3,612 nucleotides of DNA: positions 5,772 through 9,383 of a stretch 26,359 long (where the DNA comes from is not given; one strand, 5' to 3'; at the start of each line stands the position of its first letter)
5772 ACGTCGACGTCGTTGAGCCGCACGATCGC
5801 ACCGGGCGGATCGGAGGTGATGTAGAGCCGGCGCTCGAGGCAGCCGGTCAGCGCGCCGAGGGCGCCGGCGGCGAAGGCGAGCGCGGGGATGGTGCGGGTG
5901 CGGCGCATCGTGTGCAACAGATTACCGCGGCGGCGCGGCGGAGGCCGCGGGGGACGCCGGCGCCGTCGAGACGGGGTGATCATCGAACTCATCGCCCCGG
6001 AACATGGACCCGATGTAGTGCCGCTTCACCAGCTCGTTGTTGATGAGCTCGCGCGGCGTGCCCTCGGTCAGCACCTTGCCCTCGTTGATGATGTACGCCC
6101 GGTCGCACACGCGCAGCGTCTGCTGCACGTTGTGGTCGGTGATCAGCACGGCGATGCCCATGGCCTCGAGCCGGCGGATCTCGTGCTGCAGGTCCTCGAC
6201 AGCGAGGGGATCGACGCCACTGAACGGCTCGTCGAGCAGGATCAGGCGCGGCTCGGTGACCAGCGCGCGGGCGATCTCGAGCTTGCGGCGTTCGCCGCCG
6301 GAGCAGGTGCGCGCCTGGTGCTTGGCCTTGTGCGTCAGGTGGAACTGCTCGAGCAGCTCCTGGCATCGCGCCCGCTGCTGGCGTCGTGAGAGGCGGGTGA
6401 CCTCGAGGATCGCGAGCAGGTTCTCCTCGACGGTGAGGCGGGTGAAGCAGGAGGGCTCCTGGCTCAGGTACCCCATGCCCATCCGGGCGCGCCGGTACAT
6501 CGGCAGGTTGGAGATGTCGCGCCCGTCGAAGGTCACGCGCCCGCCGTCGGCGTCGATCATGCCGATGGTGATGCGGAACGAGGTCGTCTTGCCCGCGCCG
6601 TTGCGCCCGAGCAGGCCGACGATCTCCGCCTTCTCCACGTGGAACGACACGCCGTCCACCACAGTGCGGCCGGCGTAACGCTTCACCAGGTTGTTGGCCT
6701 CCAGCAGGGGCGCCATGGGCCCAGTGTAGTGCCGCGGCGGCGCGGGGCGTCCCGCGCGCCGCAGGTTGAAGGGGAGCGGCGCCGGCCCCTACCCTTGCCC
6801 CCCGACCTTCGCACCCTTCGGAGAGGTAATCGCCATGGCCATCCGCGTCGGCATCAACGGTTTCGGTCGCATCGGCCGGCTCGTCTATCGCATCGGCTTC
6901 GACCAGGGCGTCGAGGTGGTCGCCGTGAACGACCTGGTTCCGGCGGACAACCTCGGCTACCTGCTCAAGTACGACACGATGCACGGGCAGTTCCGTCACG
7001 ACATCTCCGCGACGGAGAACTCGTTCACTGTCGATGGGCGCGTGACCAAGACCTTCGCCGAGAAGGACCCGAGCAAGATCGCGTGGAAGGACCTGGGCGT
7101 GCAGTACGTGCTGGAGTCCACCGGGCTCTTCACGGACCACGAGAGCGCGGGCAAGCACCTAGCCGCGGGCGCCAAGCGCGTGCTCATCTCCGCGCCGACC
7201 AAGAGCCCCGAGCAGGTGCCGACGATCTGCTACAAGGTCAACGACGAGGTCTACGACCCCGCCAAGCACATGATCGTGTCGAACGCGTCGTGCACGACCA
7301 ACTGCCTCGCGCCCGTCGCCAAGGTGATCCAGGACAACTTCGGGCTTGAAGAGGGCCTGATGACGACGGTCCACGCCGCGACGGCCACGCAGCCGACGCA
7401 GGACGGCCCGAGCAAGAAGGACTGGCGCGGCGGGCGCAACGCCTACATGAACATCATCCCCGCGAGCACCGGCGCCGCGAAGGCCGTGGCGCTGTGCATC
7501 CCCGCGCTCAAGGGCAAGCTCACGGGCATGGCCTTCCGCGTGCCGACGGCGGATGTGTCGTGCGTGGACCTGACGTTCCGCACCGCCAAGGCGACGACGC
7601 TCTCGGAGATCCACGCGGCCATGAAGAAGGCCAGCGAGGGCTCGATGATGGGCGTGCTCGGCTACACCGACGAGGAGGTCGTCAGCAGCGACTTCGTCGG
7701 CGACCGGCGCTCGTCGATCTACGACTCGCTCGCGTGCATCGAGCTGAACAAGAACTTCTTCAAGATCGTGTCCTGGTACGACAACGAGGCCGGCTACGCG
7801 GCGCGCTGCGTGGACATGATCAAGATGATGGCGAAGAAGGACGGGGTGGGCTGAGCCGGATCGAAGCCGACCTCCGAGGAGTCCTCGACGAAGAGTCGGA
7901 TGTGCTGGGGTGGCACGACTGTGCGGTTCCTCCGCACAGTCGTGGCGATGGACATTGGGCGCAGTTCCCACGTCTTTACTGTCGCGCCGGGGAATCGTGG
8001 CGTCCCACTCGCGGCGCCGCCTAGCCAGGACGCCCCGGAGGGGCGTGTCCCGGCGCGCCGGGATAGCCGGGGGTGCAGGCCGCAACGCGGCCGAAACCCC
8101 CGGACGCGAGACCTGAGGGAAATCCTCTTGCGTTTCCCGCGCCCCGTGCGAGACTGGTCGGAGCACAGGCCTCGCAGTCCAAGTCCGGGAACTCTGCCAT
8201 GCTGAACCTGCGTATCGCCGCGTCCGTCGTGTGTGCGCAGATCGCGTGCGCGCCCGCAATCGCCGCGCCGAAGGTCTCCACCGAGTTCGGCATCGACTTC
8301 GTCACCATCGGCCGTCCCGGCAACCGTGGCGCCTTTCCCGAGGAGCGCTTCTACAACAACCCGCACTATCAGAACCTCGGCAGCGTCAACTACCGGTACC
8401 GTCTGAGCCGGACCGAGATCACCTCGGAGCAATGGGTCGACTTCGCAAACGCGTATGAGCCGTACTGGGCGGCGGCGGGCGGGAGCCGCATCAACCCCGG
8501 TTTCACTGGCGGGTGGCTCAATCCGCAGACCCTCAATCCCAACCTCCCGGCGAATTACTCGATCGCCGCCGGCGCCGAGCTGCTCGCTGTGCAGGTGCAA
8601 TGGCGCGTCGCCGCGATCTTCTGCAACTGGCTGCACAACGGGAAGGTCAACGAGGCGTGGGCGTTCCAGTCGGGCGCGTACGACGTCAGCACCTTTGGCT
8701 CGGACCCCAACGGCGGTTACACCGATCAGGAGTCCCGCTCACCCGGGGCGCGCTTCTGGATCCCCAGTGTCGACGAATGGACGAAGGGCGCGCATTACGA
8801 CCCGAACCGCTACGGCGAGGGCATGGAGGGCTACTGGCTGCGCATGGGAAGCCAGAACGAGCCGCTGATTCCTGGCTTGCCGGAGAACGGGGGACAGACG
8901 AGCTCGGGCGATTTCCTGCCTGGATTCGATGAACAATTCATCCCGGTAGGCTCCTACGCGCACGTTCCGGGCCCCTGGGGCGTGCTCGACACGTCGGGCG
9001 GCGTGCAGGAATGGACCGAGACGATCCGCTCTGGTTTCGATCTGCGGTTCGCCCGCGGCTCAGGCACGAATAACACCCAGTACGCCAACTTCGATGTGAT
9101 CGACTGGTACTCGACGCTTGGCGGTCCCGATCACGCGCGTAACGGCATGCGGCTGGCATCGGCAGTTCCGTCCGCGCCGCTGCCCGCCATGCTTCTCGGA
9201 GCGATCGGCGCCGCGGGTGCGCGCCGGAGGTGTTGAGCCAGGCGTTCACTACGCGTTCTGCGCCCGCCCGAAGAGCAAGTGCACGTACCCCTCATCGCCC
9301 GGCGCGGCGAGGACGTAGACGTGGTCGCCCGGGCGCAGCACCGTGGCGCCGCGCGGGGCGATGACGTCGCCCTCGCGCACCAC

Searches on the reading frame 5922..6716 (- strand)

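Call 12: search_protein_families(library=pfam, proteins=[window:5922-6716:-], max_evalue=0.001)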
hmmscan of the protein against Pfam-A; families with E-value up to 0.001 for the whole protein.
window:5922-6716:- (264 aa): 2 families
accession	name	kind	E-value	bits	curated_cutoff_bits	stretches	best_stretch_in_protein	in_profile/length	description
PF00005.33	ABC_tran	-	4e-35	121.8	25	1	21-165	2-136/137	ABC transporter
PF13304.12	AAA_21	-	8.6e-06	26.5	27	0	116-196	220-299/304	AAA domain, putative AbiEii toxin, Type IV TA system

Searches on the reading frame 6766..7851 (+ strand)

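Call 12: search_protein_families(library=pfam, proteins=[window:6766-7851:+], max_evalue=0.001)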
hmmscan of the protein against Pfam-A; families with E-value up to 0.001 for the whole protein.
window:6766-7851:+ (362 aa): 2 families
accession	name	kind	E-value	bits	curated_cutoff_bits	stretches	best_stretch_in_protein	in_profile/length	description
PF02800.25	Gp_dh_C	-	1.6e-65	220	24.4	1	181-338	1-158/158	Glyceraldehyde 3-phosphate dehydrogenase, C-terminal domain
PF00044.30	Gp_dh_N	-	2.7e-34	117.9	31.7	1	26-124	1-100/101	Glyceraldehyde 3-phosphate dehydrogenase, NAD binding domain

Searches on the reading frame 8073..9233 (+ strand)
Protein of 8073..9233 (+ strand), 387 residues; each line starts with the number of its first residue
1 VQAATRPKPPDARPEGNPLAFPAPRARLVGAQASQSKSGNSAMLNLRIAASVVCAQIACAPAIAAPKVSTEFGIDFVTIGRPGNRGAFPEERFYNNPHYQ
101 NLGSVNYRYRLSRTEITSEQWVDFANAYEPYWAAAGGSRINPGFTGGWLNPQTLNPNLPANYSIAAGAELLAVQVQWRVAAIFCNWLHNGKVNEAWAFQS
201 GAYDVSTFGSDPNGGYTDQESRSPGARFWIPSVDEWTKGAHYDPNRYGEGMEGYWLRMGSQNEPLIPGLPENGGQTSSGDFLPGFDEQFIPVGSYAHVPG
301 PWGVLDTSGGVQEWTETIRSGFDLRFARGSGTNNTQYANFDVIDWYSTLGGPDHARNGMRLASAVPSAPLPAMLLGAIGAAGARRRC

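Call 12: search_protein_families(library=pfam, proteins=[window:8073-9233:+], max_evalue=0.001)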
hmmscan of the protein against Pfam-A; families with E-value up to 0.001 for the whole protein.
window:8073-9233:+ (387 aa): 1 family
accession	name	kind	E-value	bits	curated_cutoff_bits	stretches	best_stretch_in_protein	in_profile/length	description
PF03781.23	FGE-sulfatase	-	2.8e-11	44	23.3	1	91-320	20-194/255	Sulfatase-modifying factor enzyme 1-like domain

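Call 59: list_cluster_members(proteins=[P0001, P0004, P0012, P0005, P0010, window:8073-9233:+])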
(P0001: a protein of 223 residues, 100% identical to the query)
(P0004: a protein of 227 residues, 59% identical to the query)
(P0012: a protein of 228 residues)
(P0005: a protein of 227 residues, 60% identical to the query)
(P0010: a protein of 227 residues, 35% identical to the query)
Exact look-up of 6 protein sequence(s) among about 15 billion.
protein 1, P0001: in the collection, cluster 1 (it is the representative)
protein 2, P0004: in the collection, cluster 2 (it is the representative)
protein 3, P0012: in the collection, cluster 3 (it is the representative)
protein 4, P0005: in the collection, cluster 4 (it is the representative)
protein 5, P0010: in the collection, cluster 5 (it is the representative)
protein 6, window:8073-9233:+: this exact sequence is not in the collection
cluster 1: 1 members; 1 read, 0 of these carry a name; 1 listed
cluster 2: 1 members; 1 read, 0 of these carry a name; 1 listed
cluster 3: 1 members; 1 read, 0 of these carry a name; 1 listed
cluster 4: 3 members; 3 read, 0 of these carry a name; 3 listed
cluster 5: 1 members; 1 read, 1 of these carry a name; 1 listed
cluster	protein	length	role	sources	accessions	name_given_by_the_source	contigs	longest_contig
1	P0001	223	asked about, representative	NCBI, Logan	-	-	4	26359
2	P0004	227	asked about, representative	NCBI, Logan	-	-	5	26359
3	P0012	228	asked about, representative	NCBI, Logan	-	-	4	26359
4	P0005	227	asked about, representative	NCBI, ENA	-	-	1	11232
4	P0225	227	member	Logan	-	-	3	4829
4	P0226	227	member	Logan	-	-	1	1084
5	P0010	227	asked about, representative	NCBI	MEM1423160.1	MAG: PEP-CTERM sorting domain-containing protein [Planctomycetota bacterium]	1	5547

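Call 97: search_protein_families(library=pfam, proteins=[window:8073-9233:+], max_evalue=0.01)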
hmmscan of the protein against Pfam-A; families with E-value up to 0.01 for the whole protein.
window:8073-9233:+ (387 aa): 1 family
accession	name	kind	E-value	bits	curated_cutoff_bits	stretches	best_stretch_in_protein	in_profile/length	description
PF03781.23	FGE-sulfatase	-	2.8e-11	44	23.3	1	91-320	20-194/255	Sulfatase-modifying factor enzyme 1-like domain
